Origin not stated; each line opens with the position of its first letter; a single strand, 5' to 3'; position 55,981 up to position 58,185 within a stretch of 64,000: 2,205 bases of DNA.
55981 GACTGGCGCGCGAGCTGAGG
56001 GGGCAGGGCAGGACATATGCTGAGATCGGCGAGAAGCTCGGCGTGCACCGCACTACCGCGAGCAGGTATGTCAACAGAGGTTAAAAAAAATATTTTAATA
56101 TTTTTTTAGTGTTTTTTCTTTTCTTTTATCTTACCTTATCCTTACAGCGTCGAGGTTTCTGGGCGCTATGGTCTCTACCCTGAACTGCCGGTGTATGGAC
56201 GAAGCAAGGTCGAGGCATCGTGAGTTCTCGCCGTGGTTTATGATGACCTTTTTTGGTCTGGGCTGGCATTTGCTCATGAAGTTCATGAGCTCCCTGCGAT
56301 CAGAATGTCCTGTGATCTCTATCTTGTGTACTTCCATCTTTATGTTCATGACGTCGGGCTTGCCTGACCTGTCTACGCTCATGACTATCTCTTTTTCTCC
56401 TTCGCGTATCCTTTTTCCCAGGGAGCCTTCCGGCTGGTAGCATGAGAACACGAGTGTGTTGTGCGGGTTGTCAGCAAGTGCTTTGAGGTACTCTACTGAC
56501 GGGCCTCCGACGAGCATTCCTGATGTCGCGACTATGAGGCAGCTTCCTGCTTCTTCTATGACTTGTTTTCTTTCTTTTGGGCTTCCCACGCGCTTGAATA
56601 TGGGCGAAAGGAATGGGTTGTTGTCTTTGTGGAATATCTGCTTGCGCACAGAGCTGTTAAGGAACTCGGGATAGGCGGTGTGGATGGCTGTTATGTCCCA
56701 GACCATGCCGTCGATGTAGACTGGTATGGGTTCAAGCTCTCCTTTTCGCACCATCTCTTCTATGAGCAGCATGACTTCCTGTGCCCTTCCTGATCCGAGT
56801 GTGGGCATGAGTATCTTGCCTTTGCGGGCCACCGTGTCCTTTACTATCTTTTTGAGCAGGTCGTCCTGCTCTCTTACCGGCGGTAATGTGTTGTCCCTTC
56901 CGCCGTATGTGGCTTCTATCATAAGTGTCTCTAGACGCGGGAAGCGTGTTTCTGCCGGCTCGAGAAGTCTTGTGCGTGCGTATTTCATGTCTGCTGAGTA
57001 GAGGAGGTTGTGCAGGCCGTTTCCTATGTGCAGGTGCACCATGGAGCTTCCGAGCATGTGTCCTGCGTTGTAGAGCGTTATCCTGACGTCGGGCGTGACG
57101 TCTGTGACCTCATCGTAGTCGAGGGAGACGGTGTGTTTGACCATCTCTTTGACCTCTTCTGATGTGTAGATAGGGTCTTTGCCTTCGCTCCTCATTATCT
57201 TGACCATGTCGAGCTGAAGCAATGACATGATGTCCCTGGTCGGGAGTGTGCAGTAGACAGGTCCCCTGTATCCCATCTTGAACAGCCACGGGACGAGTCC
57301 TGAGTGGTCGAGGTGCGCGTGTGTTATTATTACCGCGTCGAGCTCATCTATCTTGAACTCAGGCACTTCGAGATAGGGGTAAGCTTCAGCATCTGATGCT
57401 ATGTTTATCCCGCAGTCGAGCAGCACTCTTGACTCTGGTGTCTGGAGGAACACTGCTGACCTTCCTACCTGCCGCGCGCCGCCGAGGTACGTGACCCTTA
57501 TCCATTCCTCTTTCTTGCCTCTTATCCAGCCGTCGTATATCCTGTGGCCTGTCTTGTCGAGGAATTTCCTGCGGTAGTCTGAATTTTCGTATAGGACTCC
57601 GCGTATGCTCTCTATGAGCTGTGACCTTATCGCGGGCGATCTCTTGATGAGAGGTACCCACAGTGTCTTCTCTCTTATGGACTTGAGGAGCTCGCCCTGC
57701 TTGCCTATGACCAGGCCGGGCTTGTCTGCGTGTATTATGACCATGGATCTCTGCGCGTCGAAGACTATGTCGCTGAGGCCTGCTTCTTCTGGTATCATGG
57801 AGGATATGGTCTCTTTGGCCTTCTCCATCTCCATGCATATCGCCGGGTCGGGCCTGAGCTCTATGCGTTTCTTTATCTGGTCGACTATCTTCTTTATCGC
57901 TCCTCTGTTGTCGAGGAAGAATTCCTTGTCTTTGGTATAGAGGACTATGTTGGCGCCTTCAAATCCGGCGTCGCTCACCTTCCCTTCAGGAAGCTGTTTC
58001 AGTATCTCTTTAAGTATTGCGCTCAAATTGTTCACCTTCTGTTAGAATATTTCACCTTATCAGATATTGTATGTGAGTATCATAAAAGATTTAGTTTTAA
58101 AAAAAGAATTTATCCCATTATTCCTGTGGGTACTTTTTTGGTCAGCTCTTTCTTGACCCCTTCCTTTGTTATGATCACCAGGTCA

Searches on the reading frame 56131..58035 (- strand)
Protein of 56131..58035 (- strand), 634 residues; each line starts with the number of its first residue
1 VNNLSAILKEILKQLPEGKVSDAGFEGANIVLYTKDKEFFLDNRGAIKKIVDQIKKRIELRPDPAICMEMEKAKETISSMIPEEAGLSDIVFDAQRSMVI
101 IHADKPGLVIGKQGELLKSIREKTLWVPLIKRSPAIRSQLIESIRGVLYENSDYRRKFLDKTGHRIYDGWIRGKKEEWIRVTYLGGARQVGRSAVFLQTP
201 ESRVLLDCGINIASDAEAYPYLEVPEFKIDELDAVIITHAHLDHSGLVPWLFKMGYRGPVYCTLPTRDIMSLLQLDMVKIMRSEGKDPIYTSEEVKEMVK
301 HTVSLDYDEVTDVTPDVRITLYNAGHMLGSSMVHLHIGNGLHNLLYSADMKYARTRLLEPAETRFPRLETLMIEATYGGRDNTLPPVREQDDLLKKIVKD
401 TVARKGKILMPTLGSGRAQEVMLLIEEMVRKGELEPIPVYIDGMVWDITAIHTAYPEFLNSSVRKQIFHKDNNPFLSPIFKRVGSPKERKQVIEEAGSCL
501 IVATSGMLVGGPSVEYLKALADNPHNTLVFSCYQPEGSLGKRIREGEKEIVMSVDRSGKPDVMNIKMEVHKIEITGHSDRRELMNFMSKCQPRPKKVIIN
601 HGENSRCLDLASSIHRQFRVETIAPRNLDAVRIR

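Call 83: search_protein_families(library=pfam, proteins=[window:56131-58035:-], max_evalue=0.00001)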
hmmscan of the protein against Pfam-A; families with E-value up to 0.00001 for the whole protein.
window:56131-58035:- (634 aa): 7 families
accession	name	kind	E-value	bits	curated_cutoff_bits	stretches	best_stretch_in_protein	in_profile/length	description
PF10996.14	Beta-Casp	-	3e-28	99.2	27.7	1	418-543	1-120/120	Beta-Casp domain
PF17214.9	KH_TffA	-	7.5e-20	71.1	22.6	1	3-66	3-67/68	Transcription termination factor FttA, KH domain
PF16661.11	Lactamase_B_6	-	4.7e-16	59.2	27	1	197-362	2-174/193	Metallo-beta-lactamase superfamily domain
PF07521.17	RMMBL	-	3.3e-15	56.3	21.6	1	563-625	2-63/63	Zn-dependent metallo-hydrolase RNA specificity domain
PF00753.33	Lactamase_B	-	4.3e-13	50.1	22.7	1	191-369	5-174/196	Metallo-beta-lactamase superfamily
PF12706.13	Lactamase_B_2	-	6.4e-12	45.9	27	1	203-377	2-166/200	Beta-lactamase superfamily domain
PF07650.23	KH_2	-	6.4e-06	26.3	22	1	78-123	7-53/78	KH domain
